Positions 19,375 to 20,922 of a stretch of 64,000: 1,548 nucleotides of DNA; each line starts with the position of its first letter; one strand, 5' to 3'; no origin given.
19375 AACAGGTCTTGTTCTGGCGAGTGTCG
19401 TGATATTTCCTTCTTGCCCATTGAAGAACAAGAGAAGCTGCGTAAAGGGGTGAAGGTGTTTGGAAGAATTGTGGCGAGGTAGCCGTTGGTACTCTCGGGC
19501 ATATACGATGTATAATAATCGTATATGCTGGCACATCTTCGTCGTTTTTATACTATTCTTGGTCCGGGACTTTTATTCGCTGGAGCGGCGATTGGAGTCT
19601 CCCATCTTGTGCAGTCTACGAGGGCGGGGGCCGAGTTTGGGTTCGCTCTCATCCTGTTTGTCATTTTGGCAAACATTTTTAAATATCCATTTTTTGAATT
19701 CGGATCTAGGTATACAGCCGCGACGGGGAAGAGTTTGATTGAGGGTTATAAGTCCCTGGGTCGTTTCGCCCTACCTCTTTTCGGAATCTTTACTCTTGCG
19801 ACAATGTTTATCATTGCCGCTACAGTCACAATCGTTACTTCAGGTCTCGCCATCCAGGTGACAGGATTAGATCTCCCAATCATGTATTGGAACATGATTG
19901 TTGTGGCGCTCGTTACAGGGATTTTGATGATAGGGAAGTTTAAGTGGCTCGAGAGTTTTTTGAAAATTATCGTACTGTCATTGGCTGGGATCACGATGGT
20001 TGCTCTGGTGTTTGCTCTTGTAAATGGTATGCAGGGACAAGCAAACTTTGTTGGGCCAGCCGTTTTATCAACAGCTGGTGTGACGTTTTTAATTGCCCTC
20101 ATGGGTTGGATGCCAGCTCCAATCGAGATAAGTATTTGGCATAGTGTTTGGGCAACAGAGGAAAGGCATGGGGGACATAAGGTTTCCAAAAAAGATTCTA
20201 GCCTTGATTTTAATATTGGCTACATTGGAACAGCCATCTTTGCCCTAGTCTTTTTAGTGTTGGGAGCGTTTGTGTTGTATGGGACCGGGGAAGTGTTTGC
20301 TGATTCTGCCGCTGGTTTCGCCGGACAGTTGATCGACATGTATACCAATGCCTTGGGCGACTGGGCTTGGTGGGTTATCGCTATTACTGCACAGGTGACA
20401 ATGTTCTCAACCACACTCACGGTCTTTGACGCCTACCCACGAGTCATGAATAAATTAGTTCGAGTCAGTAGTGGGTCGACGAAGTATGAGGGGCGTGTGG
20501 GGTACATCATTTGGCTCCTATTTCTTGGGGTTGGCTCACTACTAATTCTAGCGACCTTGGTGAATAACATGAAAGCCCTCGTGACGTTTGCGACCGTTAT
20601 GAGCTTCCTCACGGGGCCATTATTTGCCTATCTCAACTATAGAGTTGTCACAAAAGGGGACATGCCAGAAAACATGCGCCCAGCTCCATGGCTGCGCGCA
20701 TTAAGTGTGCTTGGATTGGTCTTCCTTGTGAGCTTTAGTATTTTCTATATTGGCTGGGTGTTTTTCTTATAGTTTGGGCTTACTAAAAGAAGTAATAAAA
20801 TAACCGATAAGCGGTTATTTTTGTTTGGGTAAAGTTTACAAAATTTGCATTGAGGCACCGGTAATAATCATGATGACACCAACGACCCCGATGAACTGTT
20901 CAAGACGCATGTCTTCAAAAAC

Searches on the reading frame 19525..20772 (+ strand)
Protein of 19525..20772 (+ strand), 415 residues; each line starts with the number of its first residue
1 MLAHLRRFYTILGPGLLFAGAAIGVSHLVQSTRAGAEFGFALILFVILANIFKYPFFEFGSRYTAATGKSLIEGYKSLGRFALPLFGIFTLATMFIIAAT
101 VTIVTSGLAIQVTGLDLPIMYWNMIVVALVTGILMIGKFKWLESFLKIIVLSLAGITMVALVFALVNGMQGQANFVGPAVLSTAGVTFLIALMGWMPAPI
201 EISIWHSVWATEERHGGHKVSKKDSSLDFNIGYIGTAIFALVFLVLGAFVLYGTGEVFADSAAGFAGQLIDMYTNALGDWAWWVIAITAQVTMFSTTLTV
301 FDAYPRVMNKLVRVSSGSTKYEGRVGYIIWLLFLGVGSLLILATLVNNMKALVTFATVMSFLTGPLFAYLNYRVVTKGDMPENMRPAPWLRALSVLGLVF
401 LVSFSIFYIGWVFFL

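Call 13: find_encoding_contigs(protein=window:19525-20772:+, flank=10000, max_places=4)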
Protein window:19525-20772:+ (415 aa): 3 contigs read that carry it; 2 places shown.
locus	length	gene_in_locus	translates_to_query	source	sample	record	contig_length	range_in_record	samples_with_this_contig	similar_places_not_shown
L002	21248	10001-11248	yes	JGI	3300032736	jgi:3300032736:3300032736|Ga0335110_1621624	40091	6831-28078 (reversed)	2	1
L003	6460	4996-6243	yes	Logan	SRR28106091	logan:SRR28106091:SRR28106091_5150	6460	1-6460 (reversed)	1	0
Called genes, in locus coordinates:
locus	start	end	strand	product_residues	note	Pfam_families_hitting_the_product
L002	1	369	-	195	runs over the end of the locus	PF01928:CYTH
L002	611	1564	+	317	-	PF18030:Rimk_N, PF14397:ATPgrasp_ST (faint), PF02655:ATP-grasp_3, PF02786:CPSase_L_D2 (weak), PF02955:GSH-S_ATP, PF08443:RimK, PF07478:Dala_Dala_lig_C (weak)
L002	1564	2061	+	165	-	PF03449:GreA_GreB_N, PF01272:GreA_GreB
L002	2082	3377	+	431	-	PF00270:DEAD, PF04851:ResIII (weak), PF00271:Helicase_C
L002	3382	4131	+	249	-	PF22435:MRM3-like_sub_bind (faint), PF00588:SpoU_methylase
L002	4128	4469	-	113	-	-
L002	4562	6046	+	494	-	PF00883:Peptidase_M17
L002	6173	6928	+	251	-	PF02535:Zip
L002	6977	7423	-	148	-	-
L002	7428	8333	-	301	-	-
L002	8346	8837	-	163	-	PF01625:PMSR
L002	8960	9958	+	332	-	PF17773:UPF0176_N, PF00581:Rhodanese (weak), PF12368:Rhodanese_C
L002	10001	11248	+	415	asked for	PF01566:Nramp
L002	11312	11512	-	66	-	-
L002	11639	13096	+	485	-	PF00005:ABC_tran, PF02463:SMC_N (faint), PF03193:RsgA_GTPase (faint), PF13191:AAA_16 (faint), PF13476:AAA_23 (faint), PF13555:AAA_29 (faint), PF12848:ABC_tran_Xtn (weak), PF00005:ABC_tran, +4 more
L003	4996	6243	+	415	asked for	PF01566:Nramp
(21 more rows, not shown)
